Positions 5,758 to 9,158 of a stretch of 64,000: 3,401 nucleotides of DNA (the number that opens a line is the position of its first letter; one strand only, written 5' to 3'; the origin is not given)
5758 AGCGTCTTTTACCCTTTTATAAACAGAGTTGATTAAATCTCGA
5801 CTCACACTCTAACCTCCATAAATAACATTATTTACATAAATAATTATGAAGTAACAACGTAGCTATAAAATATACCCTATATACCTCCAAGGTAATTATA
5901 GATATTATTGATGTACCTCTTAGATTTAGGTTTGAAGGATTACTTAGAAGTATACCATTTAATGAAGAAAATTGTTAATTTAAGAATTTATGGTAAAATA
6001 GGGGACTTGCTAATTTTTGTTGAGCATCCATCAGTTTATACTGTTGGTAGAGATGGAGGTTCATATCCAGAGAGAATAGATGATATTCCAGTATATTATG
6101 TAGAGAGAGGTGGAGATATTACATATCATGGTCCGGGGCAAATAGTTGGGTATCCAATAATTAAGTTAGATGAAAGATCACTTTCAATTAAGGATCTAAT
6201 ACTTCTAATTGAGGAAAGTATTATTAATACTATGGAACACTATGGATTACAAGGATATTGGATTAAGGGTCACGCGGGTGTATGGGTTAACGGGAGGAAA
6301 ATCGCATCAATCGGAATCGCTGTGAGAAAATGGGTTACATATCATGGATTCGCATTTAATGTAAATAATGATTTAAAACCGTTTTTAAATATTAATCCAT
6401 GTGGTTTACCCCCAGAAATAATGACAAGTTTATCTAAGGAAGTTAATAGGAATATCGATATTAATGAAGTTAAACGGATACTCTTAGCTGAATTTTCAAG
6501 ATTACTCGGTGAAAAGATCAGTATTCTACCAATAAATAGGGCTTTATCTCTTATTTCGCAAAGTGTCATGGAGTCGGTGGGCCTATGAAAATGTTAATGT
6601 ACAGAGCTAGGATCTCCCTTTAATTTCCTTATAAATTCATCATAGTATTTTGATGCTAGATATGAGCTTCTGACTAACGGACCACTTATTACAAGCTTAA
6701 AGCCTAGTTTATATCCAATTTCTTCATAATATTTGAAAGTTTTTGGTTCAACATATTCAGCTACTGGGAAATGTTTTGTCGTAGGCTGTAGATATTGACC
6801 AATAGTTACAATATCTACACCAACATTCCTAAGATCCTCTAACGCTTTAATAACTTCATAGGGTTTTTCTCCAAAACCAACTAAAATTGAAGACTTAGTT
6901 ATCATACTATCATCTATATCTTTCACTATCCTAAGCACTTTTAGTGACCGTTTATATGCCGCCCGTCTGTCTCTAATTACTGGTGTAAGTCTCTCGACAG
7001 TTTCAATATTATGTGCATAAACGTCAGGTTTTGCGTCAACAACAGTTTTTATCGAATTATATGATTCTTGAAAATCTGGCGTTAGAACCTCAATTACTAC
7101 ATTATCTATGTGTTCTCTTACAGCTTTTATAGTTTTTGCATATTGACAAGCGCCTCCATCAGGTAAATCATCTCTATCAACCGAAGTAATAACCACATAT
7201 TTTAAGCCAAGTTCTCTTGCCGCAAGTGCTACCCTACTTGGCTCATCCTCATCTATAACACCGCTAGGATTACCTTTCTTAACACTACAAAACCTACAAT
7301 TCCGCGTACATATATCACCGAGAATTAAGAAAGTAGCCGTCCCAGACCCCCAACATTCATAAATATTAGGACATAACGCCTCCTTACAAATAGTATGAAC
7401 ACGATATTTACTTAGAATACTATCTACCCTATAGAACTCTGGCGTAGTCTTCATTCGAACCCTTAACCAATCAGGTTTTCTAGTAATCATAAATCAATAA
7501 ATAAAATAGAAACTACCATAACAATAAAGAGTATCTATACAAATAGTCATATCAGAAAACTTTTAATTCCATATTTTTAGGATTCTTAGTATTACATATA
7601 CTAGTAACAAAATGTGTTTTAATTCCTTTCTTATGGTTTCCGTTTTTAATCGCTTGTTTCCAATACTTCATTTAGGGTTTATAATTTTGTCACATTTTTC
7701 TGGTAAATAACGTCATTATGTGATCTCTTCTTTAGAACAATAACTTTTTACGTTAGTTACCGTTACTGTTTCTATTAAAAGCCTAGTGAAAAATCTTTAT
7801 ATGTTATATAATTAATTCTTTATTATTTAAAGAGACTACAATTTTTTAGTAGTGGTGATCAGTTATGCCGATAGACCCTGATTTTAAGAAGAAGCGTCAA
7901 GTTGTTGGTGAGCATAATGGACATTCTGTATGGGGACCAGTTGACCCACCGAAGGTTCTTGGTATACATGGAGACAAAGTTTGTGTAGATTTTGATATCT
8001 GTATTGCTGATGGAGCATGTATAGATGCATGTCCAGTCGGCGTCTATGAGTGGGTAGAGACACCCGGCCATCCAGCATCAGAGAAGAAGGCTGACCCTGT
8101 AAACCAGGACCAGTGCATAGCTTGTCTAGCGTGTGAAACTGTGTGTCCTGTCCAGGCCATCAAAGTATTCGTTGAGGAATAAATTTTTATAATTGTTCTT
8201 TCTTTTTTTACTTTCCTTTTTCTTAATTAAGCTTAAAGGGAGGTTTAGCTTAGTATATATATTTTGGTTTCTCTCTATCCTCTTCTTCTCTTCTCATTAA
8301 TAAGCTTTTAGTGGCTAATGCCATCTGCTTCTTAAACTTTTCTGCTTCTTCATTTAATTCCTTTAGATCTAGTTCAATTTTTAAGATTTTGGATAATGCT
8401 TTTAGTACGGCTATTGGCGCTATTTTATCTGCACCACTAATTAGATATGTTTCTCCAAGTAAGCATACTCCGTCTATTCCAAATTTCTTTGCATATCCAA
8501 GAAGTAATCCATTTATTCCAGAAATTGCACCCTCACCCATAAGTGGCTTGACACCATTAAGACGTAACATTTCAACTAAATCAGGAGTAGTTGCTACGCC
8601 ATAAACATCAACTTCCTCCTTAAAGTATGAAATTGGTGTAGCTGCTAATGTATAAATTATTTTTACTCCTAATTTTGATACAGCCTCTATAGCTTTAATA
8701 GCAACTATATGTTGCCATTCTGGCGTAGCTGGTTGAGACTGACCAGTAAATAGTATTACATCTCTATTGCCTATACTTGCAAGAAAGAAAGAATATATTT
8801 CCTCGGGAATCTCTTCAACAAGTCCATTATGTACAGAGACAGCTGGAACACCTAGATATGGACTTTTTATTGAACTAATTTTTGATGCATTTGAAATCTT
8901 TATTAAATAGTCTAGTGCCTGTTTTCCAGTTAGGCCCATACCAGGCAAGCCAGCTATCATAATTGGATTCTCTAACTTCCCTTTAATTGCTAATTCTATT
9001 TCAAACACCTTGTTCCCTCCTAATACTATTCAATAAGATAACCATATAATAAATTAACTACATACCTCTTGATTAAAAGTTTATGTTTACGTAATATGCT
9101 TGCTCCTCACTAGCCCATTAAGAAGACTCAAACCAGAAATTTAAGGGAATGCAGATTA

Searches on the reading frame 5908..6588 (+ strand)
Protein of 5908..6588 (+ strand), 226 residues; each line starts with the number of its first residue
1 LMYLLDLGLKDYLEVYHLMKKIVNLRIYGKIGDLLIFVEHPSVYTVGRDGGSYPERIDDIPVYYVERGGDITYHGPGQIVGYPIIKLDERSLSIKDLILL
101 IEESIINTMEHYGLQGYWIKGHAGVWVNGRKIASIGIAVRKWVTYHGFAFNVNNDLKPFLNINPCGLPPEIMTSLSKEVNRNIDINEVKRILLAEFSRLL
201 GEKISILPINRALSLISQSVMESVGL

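Call 48: search_protein_families(library=pfam, proteins=[window:5908-6588:+], max_evalue=0.00001)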
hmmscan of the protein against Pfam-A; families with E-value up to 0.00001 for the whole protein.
window:5908-6588:+ (226 aa): 1 family
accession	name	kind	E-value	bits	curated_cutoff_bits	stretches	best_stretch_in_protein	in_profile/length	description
PF21948.1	LplA-B_cat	-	7.1e-43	147.3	27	1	11-196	1-199/200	Lipoyl protein ligase A/B catalytic domain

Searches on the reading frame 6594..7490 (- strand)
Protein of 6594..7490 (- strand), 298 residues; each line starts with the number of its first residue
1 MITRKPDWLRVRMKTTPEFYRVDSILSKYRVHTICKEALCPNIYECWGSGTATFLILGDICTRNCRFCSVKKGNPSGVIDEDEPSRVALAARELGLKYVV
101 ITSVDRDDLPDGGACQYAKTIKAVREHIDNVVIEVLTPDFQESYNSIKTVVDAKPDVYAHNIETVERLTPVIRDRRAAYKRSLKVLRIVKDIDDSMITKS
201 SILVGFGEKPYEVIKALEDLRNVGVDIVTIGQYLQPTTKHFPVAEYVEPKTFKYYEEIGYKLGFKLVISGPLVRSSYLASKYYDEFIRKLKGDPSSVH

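Call 48: search_protein_families(library=pfam, proteins=[window:6594-7490:-], max_evalue=0.00001)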
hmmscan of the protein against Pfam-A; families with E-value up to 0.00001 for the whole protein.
window:6594-7490:- (298 aa): 1 family
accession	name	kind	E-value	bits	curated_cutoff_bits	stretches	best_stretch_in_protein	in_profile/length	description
PF04055.27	Radical_SAM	-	2.4e-16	60.8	29.5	1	56-220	2-166/166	Radical SAM superfamily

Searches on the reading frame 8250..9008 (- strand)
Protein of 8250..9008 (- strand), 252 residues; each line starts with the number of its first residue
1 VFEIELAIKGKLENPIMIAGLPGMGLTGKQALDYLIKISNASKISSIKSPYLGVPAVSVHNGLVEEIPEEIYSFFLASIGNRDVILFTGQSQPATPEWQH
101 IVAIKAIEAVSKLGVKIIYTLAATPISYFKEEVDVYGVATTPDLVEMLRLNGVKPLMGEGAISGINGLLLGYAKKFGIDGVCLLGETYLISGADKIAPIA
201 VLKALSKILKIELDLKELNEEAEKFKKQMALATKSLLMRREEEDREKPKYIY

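Call 48: search_protein_families(library=pfam, proteins=[window:8250-9008:-], max_evalue=0.00001)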
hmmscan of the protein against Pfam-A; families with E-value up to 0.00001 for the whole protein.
window:8250-9008:- (252 aa): 1 family
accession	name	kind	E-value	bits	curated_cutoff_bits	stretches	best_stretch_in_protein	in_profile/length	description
PF09754.15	PAC2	-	3.6e-36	125.4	25.8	1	17-230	1-212/215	PAC2 family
